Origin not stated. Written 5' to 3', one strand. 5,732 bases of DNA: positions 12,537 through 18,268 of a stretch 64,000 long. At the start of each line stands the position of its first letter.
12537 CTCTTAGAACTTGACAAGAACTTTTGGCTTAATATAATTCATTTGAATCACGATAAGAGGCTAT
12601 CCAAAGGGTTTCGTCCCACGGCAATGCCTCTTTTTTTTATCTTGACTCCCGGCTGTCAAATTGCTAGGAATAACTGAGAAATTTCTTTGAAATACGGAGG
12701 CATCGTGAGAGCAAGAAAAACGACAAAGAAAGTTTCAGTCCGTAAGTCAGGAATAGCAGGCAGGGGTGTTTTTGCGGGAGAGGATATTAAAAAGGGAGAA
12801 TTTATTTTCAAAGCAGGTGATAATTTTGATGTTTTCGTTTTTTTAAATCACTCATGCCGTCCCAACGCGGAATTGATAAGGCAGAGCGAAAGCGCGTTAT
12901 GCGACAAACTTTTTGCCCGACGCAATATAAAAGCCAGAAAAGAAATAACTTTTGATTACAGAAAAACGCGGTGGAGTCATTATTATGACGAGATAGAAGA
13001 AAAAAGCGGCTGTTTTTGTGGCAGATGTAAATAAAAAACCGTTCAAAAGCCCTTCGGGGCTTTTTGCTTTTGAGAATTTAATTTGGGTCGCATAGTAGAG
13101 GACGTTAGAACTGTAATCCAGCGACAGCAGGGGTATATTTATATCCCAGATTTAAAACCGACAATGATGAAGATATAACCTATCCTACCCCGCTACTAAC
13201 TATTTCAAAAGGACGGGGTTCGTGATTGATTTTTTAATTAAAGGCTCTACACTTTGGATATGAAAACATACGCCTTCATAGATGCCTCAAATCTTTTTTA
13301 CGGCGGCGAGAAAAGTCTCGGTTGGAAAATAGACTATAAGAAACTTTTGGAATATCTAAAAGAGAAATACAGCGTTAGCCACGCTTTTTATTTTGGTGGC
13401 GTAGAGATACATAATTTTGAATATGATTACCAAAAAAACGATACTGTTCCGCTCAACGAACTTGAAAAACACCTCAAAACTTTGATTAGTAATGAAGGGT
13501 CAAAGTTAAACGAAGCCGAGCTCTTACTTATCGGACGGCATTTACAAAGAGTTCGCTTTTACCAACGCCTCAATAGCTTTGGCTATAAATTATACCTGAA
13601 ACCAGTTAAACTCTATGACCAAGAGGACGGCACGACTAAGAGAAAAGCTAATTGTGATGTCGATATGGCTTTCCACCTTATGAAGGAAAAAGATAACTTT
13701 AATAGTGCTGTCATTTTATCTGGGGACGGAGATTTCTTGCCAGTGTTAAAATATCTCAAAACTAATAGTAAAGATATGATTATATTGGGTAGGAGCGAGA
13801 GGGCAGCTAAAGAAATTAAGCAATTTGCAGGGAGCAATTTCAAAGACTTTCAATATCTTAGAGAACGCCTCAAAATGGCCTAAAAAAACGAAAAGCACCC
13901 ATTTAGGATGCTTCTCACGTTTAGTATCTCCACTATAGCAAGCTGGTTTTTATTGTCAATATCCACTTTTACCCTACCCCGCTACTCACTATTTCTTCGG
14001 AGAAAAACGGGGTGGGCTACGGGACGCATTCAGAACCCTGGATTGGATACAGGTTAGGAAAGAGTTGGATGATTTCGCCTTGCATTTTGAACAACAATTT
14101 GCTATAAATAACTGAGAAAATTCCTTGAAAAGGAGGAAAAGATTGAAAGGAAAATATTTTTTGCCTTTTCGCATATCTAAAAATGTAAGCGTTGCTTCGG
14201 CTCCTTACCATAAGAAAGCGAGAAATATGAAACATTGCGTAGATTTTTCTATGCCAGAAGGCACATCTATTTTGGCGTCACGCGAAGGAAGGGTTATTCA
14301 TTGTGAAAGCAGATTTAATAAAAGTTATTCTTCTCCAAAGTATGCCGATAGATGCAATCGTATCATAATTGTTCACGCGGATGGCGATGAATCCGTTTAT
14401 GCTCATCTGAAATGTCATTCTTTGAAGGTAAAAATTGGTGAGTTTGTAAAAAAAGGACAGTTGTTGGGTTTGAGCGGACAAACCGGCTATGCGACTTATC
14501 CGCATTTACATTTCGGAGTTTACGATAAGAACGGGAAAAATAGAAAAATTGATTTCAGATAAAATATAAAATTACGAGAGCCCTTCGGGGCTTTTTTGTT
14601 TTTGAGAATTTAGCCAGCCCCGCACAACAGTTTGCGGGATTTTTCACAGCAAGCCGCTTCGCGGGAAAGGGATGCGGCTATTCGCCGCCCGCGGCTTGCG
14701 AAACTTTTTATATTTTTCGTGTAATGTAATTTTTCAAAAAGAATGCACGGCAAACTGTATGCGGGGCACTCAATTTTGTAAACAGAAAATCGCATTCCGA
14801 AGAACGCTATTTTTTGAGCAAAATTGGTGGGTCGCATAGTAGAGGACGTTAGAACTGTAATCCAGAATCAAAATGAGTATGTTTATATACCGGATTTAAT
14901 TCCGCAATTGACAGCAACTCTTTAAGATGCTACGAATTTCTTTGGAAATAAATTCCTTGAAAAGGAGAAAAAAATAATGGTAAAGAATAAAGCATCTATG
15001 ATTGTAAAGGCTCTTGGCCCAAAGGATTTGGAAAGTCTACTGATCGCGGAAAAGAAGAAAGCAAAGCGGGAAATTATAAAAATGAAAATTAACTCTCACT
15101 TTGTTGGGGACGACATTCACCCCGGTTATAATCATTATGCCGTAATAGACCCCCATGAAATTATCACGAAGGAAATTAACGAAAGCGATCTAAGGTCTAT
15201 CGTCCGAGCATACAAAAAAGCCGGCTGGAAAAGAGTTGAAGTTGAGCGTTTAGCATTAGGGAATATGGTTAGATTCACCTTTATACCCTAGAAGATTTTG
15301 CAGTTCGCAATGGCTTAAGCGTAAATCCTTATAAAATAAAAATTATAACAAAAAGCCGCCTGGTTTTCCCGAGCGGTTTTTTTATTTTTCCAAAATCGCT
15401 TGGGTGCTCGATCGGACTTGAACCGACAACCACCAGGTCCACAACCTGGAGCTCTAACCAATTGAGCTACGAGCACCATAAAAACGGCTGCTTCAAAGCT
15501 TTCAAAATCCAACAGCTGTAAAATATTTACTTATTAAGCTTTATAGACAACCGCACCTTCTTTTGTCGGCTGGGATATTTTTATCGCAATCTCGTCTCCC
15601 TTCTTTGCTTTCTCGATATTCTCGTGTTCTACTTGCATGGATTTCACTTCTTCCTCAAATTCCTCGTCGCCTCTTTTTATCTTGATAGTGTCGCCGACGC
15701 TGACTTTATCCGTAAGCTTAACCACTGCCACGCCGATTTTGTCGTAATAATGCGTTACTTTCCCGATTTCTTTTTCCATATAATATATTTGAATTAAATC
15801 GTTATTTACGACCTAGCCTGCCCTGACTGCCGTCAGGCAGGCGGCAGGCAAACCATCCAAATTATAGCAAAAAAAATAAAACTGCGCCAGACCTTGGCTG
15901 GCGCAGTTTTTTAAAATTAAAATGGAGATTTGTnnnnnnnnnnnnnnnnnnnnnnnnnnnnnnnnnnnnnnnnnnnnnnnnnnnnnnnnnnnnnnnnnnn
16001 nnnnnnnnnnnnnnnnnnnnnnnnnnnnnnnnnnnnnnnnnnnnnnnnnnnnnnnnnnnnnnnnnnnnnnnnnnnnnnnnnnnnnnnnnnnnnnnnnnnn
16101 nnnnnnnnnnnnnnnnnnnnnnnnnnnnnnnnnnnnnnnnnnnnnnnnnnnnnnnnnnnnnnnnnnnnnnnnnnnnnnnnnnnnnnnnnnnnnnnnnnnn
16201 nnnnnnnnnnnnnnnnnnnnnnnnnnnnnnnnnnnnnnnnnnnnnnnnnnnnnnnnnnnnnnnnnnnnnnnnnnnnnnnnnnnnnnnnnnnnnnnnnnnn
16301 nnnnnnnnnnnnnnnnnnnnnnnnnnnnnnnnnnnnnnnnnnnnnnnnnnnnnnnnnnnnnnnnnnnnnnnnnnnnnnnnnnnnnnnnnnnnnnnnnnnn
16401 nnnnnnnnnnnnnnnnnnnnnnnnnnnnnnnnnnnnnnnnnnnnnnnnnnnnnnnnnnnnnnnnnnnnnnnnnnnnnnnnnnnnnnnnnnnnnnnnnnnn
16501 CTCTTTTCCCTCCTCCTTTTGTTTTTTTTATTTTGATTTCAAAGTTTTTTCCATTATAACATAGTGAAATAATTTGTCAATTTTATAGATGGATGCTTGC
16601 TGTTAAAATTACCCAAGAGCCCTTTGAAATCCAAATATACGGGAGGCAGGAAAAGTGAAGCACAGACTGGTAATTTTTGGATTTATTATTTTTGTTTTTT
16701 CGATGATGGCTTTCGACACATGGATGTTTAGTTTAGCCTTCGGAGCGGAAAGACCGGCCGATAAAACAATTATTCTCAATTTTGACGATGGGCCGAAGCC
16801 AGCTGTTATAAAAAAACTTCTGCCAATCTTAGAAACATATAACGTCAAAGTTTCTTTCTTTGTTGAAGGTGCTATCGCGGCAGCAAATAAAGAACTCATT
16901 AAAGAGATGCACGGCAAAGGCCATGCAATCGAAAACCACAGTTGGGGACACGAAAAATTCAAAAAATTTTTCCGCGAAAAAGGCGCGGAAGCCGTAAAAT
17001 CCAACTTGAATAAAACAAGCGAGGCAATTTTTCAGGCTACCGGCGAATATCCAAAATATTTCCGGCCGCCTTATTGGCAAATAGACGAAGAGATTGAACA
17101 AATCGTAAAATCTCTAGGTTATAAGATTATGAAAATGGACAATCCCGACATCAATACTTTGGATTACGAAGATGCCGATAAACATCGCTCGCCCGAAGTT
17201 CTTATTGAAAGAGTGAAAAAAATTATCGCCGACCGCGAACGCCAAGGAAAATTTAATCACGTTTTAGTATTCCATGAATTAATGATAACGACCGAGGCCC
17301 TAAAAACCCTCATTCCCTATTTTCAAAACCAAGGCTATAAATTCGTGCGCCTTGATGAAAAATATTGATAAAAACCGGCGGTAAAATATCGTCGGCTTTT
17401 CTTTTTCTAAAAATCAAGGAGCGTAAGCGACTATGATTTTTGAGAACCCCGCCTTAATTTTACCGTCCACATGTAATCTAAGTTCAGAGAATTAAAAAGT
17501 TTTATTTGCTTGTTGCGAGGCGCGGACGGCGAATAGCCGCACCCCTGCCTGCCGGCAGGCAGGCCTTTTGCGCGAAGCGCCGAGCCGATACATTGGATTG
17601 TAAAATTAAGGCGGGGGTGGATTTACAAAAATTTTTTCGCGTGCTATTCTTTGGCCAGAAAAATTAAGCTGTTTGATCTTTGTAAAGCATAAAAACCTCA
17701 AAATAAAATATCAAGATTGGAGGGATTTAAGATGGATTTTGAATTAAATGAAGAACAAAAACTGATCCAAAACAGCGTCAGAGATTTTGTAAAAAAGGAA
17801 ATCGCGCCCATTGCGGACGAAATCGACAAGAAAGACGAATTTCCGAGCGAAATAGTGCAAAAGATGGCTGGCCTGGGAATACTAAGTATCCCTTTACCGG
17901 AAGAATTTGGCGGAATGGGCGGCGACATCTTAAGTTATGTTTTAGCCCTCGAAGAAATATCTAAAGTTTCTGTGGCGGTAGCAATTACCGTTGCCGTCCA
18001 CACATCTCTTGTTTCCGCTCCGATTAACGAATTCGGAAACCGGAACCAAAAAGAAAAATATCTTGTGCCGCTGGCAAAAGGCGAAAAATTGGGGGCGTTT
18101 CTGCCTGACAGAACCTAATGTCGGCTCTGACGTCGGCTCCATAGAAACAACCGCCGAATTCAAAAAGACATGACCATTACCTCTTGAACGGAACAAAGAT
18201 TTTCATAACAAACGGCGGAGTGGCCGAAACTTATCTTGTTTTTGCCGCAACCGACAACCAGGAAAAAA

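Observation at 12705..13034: Bacterial SET-domain protein in an accessory cassette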

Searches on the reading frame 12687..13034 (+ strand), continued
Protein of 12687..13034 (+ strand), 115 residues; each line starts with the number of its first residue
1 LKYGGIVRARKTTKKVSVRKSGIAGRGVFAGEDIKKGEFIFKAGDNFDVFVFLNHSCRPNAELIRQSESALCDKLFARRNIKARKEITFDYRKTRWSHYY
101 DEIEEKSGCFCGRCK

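Call 77: find_related_loci(query=A2, collection=viral_contigs, flank=5000)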
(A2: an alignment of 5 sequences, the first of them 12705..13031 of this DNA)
Query A2 (109 aa) in viral_contigs; peptide patterns used: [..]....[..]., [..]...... (x = any residue, [..] = any of these).
581 stretches matched a pattern; 32 encode a relative of the query (tblastn E <= 1e-3); 32 distinct loci.
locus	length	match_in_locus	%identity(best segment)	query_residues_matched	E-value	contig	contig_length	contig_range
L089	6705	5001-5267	41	5-86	3e-10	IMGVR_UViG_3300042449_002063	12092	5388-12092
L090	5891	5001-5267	41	5-86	3e-10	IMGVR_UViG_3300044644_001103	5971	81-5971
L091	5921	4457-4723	41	5-86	3e-10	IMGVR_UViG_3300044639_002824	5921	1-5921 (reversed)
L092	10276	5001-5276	32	21-88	1e-8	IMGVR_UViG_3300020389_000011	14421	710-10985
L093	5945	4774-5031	40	7-86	2e-8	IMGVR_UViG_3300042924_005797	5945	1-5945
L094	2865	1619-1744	53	46-88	2e-8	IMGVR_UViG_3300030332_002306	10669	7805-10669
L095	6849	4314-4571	40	7-86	2e-8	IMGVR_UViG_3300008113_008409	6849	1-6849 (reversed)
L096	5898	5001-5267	39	5-86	3e-8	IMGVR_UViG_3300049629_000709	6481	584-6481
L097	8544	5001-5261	34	20-89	4e-8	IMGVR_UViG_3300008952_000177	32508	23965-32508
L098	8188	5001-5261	34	20-89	4e-8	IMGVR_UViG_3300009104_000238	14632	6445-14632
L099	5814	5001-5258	34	20-88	8e-7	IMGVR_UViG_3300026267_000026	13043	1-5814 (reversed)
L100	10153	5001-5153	38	42-94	8e-7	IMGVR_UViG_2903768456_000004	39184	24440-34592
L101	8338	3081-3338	34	20-88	8e-7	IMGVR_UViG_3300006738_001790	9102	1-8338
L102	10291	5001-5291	31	21-105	1e-6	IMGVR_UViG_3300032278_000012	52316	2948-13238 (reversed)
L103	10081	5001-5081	70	8-34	2e-6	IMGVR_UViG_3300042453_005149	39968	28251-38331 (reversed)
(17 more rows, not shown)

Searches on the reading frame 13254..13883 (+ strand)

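Call 3: search_protein_families(library=pfam, proteins=[window:13254-13883:+], max_evalue=1)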
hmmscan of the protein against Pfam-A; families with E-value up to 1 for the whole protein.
window:13254-13883:+ (209 aa): 1 family
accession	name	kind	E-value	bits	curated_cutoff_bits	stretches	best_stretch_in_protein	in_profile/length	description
PF01936.24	NYN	-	1.9e-18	67.8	24.2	1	5-190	2-136/145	NYN domain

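Call 38: search_protein_families(library=padloc, proteins=[window:13254-13883:+], max_evalue=0.01)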
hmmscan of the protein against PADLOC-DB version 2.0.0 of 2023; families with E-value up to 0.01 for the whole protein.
window:13254-13883:+ (209 aa): 2 families
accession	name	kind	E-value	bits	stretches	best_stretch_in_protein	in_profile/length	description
PDLC04163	HEC-09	-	4.8e-08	30.9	1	131-196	103-172/203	-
PDLC01154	NYN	-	2e-07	28.7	1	130-192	227-289/310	"LabA-like protein, NYN family nuclease"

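Call 72: search_protein_families(library=ncbifam, proteins=[window:13254-13883:+], max_evalue=0.01)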
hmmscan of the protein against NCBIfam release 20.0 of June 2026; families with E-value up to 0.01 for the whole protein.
window:13254-13883:+ (209 aa): 1 family
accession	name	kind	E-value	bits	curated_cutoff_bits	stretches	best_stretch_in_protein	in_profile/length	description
TIGR00288.1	TIGR00288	hypoth_equivalog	0.0085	16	178.45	0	133-180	88-137/160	TIGR00288 family NYN domain-containing protein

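Call 73: search_protein_families(library=phrogs, proteins=[window:13254-13883:+], max_evalue=0.01)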
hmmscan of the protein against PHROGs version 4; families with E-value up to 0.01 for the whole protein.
window:13254-13883:+ (209 aa): 1 family
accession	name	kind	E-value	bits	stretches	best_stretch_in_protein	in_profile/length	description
phrog_7929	-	unknown function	4e-06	27.8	0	133-176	113-158/210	-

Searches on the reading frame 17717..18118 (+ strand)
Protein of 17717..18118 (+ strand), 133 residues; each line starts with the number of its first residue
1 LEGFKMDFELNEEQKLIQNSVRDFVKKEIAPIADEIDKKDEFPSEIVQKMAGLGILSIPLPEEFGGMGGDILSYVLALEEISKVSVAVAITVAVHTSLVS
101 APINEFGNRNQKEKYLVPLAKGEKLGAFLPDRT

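Call 37: search_protein_families(library=pfam, proteins=[window:17717-18118:+], max_evalue=0.001)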
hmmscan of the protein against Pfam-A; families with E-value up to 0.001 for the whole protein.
window:17717-18118:+ (133 aa): 1 family
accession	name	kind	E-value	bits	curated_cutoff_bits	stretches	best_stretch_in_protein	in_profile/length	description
PF02771.21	Acyl-CoA_dh_N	-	2.1e-40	138.1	22.9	1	11-123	1-113/113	Acyl-CoA dehydrogenase, N-terminal domain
